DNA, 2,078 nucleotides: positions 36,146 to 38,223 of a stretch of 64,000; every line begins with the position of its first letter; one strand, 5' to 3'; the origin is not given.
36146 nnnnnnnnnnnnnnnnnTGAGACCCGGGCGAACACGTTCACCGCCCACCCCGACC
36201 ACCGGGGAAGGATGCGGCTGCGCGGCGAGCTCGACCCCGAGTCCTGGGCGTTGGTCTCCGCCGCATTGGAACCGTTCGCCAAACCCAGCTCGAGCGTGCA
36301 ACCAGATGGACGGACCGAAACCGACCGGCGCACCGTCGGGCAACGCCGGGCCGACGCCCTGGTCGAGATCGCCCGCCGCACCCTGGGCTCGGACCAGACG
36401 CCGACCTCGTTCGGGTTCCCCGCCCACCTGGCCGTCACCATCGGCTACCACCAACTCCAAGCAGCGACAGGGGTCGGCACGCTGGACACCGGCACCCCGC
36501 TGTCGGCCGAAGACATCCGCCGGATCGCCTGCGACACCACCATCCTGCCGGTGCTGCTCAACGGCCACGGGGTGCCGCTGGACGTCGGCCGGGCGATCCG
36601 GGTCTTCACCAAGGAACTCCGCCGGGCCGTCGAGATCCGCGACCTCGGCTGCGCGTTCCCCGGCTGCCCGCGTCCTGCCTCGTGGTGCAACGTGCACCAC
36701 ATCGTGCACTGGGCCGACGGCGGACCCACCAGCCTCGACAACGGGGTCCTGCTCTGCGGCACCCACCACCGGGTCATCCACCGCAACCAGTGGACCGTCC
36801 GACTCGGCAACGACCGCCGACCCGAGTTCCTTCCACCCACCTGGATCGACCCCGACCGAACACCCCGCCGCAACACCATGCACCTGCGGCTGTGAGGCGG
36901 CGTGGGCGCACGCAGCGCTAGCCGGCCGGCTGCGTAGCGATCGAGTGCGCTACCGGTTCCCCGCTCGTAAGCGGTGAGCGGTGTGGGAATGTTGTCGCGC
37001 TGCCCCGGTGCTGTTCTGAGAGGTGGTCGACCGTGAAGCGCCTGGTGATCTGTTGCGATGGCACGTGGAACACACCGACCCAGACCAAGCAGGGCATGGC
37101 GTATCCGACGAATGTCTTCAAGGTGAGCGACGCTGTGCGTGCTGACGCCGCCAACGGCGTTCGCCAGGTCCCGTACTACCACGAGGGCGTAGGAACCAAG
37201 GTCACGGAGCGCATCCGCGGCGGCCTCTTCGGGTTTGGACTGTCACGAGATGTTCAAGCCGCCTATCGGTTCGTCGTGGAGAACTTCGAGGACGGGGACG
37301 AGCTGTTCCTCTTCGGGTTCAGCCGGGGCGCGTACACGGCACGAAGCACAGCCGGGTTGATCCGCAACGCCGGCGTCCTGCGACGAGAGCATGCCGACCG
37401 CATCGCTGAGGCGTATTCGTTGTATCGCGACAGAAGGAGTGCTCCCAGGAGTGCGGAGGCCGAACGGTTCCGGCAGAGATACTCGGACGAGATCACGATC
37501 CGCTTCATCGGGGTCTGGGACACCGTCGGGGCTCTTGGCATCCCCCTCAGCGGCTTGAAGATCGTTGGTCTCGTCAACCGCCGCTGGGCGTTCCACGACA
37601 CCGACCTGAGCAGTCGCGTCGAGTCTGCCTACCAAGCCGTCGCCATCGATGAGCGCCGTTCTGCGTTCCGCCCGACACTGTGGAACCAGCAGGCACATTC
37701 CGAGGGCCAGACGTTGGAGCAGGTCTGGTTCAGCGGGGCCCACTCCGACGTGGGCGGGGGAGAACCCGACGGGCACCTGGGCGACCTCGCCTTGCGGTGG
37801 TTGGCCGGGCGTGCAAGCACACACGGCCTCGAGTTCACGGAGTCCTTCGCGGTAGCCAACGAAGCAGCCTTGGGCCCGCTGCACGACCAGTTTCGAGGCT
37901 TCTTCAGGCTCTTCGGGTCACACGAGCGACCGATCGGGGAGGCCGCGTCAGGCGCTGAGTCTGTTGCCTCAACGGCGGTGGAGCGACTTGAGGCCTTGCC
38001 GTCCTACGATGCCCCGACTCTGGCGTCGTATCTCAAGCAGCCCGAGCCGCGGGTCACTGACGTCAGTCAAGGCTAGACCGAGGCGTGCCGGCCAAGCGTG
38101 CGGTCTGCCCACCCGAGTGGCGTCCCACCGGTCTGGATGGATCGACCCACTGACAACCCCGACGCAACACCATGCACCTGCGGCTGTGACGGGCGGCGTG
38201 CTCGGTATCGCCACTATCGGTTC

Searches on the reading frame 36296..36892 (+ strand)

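Call 16: search_protein_families(library=pfam, proteins=[window:36296-36892:+], max_evalue=0.001)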
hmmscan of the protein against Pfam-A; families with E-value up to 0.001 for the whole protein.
window:36296-36892:+ (199 aa): 3 families
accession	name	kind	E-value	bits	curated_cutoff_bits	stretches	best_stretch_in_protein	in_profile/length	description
PF02720.22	DUF222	-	3.6e-20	72.9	24.4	1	7-116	197-306/306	Domain of unknown function (DUF222)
PF01844.29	HNH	-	2e-06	28.3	21.4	1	130-160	13-43/47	HNH endonuclease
PF13391.12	HNH_2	-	3.3e-06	27.3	21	1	119-168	1-65/66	HNH endonuclease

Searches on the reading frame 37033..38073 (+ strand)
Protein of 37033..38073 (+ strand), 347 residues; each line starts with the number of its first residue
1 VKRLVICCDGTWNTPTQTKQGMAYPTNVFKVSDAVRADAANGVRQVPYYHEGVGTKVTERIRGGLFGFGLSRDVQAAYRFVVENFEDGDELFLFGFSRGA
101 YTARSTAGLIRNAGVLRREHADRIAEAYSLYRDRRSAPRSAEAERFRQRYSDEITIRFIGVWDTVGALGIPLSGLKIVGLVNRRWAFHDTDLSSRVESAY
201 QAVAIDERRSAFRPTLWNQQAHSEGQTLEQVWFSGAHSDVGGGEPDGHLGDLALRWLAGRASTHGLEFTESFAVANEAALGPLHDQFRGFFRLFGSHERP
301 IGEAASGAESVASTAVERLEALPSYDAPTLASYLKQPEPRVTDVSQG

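Call 16: search_protein_families(library=pfam, proteins=[window:37033-38073:+], max_evalue=0.001)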
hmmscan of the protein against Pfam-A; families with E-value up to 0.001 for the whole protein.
window:37033-38073:+ (347 aa): 1 family
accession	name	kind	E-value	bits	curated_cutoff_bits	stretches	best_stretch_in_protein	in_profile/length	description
PF09994.14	T6SS_Tle1-like_cat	-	1.3e-83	281.1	27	1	2-258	1-285/287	T6SS, Phospholipase effector Tle1-like, catalytic domain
